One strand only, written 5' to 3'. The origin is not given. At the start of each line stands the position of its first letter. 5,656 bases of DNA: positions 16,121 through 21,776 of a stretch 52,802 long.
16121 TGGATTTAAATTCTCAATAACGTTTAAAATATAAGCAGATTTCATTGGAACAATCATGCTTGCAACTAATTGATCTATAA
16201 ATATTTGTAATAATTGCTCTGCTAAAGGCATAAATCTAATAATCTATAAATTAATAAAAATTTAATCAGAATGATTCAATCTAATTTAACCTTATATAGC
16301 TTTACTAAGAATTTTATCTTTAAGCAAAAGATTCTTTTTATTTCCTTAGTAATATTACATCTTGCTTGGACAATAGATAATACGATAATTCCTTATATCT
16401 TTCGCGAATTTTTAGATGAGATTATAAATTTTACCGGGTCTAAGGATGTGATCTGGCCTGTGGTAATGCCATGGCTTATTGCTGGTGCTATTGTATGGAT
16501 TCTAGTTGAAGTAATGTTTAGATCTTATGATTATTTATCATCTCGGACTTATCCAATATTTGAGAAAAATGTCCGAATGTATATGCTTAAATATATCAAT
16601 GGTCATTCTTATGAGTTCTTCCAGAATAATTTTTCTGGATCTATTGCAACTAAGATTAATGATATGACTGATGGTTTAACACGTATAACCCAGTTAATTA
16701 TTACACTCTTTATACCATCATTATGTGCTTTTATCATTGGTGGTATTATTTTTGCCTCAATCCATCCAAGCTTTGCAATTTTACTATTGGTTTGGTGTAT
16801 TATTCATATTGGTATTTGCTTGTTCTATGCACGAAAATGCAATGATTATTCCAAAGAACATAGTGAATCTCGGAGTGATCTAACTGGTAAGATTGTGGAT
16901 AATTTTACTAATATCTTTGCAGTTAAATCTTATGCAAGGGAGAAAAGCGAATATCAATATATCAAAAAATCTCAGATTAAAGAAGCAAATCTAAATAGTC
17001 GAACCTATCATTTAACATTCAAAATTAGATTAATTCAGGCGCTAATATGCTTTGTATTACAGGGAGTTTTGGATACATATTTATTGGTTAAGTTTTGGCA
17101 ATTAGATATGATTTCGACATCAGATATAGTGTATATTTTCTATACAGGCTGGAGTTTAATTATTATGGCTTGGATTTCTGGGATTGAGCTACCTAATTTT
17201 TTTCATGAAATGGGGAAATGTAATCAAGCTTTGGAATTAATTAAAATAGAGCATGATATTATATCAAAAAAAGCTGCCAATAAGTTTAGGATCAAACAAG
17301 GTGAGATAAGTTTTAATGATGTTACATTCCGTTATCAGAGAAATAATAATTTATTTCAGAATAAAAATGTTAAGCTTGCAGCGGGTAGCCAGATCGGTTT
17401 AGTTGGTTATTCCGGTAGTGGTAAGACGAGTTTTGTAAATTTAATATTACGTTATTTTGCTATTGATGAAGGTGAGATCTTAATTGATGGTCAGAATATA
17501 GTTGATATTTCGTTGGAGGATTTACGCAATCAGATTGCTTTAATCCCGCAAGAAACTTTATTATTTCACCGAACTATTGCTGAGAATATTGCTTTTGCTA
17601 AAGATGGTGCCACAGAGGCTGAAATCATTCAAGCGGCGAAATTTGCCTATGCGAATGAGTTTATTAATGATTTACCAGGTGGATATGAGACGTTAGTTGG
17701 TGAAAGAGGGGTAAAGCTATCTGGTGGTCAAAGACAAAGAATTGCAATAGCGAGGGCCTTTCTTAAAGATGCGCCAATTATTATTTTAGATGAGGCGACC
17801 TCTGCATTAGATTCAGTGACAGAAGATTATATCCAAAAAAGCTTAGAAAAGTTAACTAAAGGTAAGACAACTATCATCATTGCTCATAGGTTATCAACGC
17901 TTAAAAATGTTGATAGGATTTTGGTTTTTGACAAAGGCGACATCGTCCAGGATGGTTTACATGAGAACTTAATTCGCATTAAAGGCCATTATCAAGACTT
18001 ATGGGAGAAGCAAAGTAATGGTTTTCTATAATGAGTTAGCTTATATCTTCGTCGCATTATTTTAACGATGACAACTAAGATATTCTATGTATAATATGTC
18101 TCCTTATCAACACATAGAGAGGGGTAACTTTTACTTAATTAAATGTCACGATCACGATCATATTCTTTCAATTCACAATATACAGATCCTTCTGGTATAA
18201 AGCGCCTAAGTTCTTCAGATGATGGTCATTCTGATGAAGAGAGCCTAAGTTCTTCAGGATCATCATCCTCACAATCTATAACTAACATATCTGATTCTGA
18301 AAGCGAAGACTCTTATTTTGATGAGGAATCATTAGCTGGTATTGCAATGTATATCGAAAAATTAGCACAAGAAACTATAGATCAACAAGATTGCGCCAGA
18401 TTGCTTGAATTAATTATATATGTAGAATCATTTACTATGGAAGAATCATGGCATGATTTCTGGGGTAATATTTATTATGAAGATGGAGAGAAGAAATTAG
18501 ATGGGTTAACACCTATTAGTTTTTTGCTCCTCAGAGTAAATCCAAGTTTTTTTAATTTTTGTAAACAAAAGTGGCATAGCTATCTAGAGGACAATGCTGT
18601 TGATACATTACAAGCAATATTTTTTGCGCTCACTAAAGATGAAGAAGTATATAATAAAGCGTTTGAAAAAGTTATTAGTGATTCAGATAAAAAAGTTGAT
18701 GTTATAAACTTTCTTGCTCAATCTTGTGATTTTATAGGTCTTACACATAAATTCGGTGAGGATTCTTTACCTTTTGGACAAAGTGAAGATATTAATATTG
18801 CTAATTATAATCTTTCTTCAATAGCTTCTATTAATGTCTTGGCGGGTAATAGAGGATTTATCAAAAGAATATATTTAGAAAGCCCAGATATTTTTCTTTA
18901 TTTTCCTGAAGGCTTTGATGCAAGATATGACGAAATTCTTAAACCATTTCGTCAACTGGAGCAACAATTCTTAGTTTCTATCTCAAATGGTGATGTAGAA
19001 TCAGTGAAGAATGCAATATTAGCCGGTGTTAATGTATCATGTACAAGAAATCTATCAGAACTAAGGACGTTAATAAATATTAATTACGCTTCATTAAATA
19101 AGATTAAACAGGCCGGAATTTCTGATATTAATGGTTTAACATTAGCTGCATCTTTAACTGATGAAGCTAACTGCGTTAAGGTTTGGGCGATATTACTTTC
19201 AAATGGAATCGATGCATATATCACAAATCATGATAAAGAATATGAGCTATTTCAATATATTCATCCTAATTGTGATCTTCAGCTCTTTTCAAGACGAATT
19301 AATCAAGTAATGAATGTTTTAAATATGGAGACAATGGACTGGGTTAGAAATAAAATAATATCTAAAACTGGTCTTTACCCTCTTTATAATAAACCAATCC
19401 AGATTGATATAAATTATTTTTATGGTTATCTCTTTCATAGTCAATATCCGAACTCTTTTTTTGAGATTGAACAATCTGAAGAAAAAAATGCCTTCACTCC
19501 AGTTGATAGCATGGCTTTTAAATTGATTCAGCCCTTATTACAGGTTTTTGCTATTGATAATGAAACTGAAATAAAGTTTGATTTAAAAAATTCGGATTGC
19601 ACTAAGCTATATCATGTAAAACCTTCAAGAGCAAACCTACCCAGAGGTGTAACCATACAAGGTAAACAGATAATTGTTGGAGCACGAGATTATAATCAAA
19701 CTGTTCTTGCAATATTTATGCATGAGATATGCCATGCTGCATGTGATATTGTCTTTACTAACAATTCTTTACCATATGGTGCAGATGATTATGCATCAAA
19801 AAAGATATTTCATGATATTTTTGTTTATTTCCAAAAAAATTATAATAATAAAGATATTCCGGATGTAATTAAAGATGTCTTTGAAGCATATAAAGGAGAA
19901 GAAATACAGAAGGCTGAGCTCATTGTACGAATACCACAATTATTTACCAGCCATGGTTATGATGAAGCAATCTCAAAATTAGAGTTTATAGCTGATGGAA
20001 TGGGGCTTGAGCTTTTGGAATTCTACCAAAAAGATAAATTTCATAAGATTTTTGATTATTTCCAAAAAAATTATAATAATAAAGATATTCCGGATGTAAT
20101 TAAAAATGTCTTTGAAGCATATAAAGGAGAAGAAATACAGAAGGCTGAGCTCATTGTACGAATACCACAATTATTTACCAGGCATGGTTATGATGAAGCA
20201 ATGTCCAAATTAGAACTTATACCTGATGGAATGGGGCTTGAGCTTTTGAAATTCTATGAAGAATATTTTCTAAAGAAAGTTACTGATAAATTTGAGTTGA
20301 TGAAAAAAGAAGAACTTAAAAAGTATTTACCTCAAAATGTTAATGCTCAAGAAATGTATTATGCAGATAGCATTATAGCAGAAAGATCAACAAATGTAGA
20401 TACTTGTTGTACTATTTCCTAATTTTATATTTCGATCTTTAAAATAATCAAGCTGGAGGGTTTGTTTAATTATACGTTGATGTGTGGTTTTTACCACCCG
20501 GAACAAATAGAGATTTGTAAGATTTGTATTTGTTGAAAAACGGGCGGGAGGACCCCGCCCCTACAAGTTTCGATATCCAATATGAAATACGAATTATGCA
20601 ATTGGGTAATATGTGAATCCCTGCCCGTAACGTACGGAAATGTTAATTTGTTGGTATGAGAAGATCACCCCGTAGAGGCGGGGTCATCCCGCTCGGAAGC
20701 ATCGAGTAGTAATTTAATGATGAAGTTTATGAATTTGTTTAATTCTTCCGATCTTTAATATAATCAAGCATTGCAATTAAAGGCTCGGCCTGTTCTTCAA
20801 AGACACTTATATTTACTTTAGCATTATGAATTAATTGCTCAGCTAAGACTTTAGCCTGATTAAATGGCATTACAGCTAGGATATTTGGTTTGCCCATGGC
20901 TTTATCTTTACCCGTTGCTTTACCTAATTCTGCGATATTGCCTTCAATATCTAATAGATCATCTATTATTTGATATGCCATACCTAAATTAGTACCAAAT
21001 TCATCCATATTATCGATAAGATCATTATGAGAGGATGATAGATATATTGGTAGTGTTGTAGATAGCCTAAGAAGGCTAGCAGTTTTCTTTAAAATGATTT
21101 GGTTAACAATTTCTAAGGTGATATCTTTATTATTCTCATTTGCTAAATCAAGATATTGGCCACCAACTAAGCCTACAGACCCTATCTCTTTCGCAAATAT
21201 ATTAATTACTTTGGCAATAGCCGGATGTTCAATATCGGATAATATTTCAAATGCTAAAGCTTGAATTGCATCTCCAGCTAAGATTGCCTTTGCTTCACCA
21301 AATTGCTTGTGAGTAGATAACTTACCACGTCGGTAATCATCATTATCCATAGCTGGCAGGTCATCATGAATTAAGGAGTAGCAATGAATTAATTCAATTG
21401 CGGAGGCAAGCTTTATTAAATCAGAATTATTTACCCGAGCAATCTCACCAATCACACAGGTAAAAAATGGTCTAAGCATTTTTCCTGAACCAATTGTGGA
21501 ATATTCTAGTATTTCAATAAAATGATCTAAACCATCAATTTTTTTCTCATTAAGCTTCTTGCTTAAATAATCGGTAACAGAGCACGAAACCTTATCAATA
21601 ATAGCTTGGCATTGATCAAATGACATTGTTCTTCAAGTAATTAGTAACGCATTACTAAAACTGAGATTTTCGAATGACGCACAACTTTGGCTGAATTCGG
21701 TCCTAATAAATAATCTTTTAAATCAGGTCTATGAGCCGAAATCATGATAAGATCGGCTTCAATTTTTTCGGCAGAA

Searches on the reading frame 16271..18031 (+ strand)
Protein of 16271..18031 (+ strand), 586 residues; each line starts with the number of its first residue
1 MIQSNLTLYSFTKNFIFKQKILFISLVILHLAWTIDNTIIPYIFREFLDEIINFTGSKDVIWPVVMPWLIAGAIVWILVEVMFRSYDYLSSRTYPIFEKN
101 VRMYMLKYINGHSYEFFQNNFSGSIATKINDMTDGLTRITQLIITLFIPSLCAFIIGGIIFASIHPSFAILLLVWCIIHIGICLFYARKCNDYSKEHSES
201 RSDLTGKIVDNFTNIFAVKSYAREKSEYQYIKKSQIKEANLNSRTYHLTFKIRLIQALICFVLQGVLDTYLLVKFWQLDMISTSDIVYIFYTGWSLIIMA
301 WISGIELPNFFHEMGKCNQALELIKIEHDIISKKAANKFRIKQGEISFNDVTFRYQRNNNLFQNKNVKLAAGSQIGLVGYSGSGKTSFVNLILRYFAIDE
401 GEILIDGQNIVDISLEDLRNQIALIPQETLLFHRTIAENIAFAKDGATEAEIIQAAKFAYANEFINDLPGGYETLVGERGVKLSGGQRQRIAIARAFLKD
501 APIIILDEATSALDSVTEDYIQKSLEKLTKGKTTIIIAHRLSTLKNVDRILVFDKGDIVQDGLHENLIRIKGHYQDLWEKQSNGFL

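Call 52: search_protein_families(library=pfam, proteins=[window:16271-18031:+], max_evalue=0.00001)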
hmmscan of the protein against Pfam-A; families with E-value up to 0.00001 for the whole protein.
window:16271-18031:+ (586 aa): 3 families
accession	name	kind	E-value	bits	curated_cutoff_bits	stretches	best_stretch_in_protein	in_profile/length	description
PF00005.33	ABC_tran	-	4.5e-29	102.2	25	1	363-511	2-137/137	ABC transporter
PF00664.28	ABC_membrane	-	1.1e-19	71.7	28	1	35-240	13-215/274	ABC transporter transmembrane region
PF02463.25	SMC_N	-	2.6e-09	37.3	40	1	402-551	110-209/220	RecF/RecN/SMC N terminal domain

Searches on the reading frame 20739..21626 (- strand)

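Call 52: search_protein_families(library=pfam, proteins=[window:20739-21626:-], max_evalue=0.00001)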
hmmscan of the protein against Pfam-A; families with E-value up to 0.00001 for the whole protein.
window:20739-21626:- (295 aa): 1 family
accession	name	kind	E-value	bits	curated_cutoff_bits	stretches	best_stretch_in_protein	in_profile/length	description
PF00348.22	polyprenyl_synt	-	6.5e-56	189.8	27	1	37-263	5-231/251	Polyprenyl synthetase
